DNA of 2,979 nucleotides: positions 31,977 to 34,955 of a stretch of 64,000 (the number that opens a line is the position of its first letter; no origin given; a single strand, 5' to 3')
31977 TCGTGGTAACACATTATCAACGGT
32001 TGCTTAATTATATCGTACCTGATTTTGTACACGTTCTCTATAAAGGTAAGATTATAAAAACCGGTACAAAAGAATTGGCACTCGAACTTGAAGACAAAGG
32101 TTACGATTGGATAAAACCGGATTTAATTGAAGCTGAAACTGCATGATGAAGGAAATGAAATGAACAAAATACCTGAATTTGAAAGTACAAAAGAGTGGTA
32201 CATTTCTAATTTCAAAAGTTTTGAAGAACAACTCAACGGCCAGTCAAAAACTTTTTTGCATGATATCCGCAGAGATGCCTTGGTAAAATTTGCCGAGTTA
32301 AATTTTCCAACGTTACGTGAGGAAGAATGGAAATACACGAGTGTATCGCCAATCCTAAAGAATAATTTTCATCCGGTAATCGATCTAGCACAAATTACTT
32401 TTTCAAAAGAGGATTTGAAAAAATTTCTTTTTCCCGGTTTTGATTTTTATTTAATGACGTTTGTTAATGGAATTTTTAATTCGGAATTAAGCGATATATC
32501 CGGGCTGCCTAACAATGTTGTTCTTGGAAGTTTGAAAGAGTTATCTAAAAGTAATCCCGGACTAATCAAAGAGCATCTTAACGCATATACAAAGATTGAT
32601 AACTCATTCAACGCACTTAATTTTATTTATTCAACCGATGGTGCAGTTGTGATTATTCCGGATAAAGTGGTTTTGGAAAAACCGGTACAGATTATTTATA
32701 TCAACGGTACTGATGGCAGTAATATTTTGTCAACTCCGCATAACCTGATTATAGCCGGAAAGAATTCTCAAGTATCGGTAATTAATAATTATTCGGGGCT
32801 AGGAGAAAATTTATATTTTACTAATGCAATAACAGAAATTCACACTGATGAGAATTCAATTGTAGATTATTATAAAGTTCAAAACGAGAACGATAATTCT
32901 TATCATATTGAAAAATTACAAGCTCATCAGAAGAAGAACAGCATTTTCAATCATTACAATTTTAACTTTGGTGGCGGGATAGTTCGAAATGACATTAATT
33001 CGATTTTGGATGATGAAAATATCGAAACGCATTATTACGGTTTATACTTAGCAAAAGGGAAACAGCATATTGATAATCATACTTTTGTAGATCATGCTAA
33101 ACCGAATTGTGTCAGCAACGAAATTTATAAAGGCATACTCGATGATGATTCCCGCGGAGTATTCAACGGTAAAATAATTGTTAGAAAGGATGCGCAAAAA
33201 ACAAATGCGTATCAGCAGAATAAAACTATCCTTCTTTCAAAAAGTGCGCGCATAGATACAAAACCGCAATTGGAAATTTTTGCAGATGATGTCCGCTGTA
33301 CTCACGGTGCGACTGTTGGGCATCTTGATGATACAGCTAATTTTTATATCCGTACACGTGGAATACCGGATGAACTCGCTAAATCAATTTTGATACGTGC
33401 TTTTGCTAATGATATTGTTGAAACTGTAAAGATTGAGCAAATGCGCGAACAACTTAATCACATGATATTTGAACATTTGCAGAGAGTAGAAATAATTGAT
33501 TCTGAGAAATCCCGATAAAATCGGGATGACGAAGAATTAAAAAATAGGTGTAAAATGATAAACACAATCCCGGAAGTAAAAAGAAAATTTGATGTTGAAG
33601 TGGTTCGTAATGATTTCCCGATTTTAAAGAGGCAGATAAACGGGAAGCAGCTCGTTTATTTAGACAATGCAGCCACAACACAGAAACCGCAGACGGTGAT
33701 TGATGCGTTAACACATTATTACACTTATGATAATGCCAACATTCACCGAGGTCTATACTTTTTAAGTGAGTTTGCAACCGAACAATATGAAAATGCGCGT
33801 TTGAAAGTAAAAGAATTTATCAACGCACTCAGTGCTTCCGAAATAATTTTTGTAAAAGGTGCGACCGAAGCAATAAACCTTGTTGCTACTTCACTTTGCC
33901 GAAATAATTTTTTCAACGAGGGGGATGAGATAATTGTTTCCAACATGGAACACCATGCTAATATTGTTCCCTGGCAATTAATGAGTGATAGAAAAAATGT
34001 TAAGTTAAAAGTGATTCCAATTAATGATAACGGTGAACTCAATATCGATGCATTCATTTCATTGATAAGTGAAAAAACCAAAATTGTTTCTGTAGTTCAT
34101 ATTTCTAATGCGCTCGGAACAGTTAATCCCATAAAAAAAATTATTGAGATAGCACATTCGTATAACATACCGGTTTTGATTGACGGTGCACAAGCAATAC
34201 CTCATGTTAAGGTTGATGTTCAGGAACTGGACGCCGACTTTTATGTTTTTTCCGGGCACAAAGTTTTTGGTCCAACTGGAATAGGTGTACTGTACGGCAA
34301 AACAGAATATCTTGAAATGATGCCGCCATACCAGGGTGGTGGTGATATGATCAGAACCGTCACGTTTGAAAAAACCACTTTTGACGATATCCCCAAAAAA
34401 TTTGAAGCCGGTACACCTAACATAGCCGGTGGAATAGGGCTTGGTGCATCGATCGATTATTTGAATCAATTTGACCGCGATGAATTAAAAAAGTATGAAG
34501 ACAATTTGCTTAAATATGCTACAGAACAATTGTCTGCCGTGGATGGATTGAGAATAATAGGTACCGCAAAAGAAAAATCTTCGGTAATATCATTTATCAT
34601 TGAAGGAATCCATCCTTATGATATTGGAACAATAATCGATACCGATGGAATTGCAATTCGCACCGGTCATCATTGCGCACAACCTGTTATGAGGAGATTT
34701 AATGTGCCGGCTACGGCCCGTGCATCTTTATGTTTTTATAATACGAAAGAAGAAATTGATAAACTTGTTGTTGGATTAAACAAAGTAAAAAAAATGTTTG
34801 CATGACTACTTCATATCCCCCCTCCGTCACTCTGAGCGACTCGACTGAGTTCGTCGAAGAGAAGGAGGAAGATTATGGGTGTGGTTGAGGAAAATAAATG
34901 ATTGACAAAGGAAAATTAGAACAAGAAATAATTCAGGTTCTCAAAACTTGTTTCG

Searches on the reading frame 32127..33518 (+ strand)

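Call 94: search_protein_families(library=pfam, proteins=[window:32127-33518:+], max_evalue=0.00001)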
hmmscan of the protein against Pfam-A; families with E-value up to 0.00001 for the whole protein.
window:32127-33518:+ (463 aa): 2 families
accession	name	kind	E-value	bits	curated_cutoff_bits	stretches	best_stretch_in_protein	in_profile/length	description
PF01458.23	SUFBD_core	-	5.2e-87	291.6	27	1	197-426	5-232/232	SUF system FeS cluster assembly, SufBD core domain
PF19295.5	SufBD_N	-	1.3e-30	106.8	23.5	1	21-189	3-172/172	SufBD protein N-terminal region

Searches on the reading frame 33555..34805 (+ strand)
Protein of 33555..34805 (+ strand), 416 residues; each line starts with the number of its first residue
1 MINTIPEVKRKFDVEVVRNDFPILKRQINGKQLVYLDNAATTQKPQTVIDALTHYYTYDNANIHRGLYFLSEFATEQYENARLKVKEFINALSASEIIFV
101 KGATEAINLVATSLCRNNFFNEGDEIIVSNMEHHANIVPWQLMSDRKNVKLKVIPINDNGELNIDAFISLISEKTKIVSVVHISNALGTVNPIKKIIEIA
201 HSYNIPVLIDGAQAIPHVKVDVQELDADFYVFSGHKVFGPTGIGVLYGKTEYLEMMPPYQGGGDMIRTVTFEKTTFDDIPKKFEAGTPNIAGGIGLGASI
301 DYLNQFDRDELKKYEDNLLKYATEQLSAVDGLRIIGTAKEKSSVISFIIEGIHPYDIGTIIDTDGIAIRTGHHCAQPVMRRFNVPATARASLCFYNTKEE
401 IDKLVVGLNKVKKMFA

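Call 94: search_protein_families(library=pfam, proteins=[window:33555-34805:+], max_evalue=0.00001)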
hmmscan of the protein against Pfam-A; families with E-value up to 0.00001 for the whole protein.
window:33555-34805:+ (416 aa): 5 families
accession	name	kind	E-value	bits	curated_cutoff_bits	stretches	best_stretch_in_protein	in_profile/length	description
PF00266.25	Aminotran_5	-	3e-151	504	21.5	1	34-404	1-371/371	Aminotransferase class-V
PF00155.27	Aminotran_1_2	-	4e-10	39.8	19.7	1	82-255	48-240/361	Aminotransferase class I and II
PF01053.26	Cys_Met_Meta_PP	-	7.1e-08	31.8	27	1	111-236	79-198/381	Cys/Met metabolism PLP-dependent enzyme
PF01212.27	Beta_elim_lyase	-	4.9e-07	29.8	27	1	94-254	47-217/288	Beta-eliminating lyase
PF01041.23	DegT_DnrJ_EryC1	-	4.3e-06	26.6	19.8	1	86-216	31-151/360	DegT/DnrJ/EryC1/StrS aminotransferase family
